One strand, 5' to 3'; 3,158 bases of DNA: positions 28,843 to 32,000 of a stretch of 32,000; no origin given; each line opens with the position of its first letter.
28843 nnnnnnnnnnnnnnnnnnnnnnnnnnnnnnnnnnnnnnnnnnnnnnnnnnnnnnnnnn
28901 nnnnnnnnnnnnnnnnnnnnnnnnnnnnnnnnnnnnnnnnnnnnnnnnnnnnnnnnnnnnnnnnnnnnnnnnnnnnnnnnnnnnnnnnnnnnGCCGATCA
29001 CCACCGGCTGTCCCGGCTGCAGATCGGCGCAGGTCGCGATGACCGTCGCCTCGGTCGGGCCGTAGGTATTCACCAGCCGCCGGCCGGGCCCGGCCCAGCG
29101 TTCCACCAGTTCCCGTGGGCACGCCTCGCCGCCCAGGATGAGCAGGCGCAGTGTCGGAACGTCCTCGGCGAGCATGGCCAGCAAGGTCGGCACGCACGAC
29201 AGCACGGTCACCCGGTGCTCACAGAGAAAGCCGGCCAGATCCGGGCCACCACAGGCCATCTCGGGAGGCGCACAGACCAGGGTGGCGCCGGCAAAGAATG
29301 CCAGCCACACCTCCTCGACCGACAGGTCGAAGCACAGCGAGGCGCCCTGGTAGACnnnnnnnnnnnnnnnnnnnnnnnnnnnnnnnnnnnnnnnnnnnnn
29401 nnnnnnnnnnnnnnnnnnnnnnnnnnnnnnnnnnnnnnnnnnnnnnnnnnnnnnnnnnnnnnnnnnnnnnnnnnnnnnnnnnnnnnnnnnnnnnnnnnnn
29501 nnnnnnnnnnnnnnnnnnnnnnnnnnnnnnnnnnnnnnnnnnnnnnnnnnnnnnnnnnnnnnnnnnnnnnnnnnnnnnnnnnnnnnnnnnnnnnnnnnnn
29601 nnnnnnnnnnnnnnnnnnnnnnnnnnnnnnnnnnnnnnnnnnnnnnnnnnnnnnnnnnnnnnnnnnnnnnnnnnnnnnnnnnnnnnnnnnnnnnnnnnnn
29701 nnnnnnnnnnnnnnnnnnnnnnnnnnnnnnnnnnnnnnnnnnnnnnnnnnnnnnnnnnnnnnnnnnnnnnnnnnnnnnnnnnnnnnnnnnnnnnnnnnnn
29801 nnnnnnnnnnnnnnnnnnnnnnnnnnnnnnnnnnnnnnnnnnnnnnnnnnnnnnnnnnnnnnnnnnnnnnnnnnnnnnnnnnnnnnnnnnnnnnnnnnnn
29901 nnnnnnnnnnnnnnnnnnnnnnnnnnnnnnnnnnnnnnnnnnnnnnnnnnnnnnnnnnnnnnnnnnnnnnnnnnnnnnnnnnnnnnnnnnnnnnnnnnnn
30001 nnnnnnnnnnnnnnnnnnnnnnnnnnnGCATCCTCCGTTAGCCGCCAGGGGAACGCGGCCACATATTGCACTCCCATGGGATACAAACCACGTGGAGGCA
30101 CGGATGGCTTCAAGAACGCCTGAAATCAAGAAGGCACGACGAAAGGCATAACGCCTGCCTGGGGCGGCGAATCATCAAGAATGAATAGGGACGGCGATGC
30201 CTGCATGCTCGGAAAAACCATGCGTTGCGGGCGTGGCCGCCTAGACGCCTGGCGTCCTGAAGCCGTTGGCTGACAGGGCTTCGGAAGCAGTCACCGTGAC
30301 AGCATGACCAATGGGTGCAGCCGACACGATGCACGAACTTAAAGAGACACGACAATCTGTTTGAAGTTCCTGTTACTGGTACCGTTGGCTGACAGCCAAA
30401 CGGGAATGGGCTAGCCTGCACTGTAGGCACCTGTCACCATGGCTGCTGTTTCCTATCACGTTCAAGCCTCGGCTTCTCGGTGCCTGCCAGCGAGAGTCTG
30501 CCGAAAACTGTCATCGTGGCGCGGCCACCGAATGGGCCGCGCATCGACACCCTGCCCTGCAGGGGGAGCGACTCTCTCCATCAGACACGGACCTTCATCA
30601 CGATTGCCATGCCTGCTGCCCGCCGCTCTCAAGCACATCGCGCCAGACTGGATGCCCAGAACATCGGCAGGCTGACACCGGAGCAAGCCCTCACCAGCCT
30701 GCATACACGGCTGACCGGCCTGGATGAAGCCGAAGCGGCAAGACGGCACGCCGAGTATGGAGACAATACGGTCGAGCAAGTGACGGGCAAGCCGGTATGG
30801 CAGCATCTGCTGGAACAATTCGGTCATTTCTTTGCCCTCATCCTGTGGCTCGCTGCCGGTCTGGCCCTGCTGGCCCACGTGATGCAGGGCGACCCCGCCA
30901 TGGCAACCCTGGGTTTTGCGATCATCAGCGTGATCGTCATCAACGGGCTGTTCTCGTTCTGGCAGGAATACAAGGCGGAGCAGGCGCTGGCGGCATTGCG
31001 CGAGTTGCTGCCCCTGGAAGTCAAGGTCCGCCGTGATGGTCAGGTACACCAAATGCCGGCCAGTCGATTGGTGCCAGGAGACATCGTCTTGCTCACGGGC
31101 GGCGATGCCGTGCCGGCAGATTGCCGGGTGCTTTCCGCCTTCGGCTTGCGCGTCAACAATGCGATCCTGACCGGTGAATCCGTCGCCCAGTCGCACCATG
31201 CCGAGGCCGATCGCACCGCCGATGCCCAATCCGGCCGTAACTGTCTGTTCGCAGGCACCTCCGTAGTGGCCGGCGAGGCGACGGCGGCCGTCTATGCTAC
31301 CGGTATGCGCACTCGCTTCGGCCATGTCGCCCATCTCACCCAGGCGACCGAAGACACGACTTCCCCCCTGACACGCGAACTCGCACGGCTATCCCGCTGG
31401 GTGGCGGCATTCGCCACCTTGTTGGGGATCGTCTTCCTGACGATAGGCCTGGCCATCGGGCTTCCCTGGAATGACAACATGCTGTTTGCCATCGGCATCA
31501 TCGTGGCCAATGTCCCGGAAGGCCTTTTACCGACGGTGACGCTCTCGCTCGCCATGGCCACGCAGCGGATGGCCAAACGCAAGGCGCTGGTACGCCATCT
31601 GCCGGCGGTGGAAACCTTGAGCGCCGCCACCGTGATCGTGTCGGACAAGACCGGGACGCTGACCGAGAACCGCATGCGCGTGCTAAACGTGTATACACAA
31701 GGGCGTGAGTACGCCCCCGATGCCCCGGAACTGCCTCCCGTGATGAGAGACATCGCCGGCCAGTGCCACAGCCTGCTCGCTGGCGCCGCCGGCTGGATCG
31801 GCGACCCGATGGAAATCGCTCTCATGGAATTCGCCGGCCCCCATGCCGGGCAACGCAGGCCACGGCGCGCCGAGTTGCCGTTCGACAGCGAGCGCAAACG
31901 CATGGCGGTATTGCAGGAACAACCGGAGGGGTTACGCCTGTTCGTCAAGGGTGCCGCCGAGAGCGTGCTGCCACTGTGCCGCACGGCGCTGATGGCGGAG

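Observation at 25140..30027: Pls-type homopoly-amino-acid synthetase with cognate PPTase in a GC-rich proteobacterium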

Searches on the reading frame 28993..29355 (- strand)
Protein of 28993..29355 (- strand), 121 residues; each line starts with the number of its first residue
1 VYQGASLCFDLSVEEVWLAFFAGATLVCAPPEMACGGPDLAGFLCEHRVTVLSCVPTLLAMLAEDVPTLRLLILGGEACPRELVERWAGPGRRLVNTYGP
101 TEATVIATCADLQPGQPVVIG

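Call 84: search_solved_structures(query=window:28993-29355:-, max_evalue=1e-10, show_alignments=5)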
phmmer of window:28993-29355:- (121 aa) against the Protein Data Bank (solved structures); distinct sequences matched with E-value up to 1e-10: 16.
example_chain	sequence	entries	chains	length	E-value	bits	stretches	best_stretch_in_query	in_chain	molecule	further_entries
8g97_A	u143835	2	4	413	9.2e-35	122.7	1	1-121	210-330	Dimodular nonribosomal peptide synthase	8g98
8g95_A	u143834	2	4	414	9.3e-35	122.6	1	1-121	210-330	Dimodular nonribosomal peptide synthase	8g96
7wew_A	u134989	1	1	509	2.9e-31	111.3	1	3-121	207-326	Epsilon-poly-L-lysine synthase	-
8xjz_C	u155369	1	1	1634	5.2e-16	62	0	13-108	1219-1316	Peptide synthetase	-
5n81_A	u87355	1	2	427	2.1e-12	50.4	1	5-109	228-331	Tyrocidine synthase 1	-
6ea3_B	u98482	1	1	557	3.2e-12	49.8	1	4-109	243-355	adenylation domain of Fuscachelin synthetase component H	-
9bfd_A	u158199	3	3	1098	5.1e-12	49.2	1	5-112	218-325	Tyrocidine synthase 1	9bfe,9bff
5n82_A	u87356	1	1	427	5.7e-12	49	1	5-109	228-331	Tyrocidine synthase 1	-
7ywj_A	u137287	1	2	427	2.6e-11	46.9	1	5-111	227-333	Tyrocidine synthase 1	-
6mfy_A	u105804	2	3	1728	3.4e-11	46.5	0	7-116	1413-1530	Linear gramicidin synthase subunit A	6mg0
3vnq_A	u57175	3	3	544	3.8e-11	46.3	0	6-112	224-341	NRPS adenylation protein CytC1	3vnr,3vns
6mfz_A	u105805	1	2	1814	3.8e-11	46.3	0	7-116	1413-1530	Linear gramicidin synthase subunit A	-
9be3_A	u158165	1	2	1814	3.8e-11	46.3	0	7-116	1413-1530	Linear gramicidin synthase subunit A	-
9be4_A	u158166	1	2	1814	3.8e-11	46.3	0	7-116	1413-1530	Linear gramicidin synthase subunit A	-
9meh_A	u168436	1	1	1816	3.8e-11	46.3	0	7-116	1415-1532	Linear gramicidin synthase subunit A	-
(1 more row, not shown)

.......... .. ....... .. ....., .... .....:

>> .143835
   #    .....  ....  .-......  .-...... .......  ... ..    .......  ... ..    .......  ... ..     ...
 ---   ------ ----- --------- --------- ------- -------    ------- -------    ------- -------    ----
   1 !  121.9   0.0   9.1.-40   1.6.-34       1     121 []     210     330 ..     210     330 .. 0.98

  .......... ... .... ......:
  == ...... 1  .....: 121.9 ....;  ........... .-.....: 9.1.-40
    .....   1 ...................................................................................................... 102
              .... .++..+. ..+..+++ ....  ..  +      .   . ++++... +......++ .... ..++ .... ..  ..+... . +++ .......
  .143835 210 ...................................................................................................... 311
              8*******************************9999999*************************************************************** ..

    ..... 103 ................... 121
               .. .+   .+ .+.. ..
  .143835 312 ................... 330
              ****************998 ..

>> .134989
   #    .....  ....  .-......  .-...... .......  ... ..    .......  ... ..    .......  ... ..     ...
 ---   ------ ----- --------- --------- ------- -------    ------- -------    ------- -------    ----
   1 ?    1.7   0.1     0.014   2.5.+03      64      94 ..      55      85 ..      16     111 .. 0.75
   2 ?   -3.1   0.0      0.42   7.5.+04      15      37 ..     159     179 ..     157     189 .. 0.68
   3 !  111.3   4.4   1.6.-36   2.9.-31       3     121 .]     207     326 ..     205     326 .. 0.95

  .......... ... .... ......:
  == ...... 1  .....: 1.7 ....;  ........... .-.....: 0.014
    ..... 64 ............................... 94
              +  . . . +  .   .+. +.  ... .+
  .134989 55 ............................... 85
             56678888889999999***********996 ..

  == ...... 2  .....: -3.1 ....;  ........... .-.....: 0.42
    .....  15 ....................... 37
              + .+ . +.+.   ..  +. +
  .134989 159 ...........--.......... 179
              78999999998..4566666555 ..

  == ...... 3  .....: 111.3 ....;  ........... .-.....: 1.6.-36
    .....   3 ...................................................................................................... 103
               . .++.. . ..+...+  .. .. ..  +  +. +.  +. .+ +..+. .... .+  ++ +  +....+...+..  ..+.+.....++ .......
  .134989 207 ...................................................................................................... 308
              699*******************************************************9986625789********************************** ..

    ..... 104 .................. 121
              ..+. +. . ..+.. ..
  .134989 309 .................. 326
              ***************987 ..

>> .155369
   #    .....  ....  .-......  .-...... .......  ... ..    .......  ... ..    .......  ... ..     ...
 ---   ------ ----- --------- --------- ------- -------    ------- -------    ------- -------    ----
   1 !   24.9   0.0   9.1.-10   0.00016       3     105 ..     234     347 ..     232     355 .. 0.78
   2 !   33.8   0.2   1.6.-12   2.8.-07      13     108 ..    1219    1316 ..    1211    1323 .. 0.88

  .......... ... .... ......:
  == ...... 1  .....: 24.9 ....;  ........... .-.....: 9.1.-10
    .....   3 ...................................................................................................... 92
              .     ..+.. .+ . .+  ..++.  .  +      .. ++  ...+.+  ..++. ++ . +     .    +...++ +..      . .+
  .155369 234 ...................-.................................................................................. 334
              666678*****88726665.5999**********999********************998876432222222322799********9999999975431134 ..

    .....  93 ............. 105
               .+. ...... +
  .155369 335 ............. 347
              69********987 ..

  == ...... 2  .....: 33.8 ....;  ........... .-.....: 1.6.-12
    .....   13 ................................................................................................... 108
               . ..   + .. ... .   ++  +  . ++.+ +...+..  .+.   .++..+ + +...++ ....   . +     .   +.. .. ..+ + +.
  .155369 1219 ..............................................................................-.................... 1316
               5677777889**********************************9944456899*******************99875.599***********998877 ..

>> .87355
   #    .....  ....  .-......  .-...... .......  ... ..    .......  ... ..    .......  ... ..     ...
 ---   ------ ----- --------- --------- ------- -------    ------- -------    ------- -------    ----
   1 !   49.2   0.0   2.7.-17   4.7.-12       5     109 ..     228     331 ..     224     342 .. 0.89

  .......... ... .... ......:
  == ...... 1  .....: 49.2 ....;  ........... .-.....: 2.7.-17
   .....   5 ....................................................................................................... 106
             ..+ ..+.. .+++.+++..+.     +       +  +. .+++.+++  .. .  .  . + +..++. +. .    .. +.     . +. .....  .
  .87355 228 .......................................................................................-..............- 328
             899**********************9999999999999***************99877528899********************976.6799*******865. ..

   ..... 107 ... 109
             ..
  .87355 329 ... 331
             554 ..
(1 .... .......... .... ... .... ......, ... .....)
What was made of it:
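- Closest known: Delta-poly-L-ornithine synthetase PosA of Acinetobacter baumannii. Same: It is the best PDB match in the pocket segment, at 122.7 bits (call 84).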

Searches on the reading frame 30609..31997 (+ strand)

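Call 77: search_protein_families(library=ncbifam, proteins=[window:30609-31997:+], max_evalue=1e-10)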
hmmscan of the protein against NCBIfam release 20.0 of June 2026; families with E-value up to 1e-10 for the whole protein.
window:30609-31997:+ (463 aa): 17 families
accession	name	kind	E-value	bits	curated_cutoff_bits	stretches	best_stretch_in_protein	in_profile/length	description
TIGR01522.1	ATPase-IIA2_Ca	equivalog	3.2e-77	260.1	798.3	1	21-459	6-445/854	calcium-transporting P-type ATPase, PMR1-type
TIGR01106.1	ATPase-IIC_X-K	subfamily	2.7e-76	257.3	946.1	1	35-366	34-370/997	Na,H/K antiporter P-type ATPase subunit alpha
TIGR01116.1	ATPase-IIA1_Ca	equivalog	1.3e-64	218.6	703.4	1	68-371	2-296/799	calcium-translocating P-type ATPase, SERCA-type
TIGR01647.1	ATPase-IIIA_H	equivalog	6.7e-64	216.3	615.5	1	37-458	1-396/755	plasma-membrane proton-efflux P-type ATPase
TIGR01524.1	ATPase-IIIB_Mg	equivalog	5.5e-63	213.1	610.75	1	24-458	20-448/867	magnesium-translocating P-type ATPase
TIGR01517.1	ATPase-IIB_Ca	equivalog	6.1e-59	200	507.05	1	35-460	53-483/882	calcium-translocating P-type ATPase, PMCA-type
NF011702.0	PRK15122.1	subfamily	7.5e-56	189.6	975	1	6-458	18-485/907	magnesium-translocating P-type ATPase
TIGR01523.1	ATPase-IID_K-Na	equivalog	5.1e-50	170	645.05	2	33-244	21-230/997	potassium/sodium efflux P-type ATPase, fungal-type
TIGR01494.1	ATPase_P-type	subfamily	7.2e-44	150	62.3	1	105-369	2-240/478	HAD-IC family P-type ATPase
TIGR01525.1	ATPase-IB_hvy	subfamily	2.1e-35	122.6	346.25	1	90-382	22-288/560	heavy metal translocating P-type ATPase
TIGR01657.1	P-ATPase-V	hypoth_equivalog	1.2e-34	119.1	618.25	1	30-458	132-597/1055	ATP13A2 family polyamine export P-type ATPase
TIGR01512.1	ATPase-IB2_Cd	subfamily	7e-26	91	313.5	1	100-363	19-257/494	cadmium family heavy metal-translocating P-type ATPase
TIGR01511.1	ATPase-IB1_Cu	subfamily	7.4e-24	84.5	397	1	104-364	48-285/542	copper-translocating P-type ATPase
NF008262.1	PRK11033.1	equivalog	4.9e-20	71.6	1005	1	114-363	210-448/731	zinc/cadmium/mercury/lead-transporting ATPase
NF033775.1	P_type_ZntA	exception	9.9e-16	57.2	1240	1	108-364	209-454/732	Zn(II)/Cd(II)/Pb(II) translocating P-type ATPase ZntA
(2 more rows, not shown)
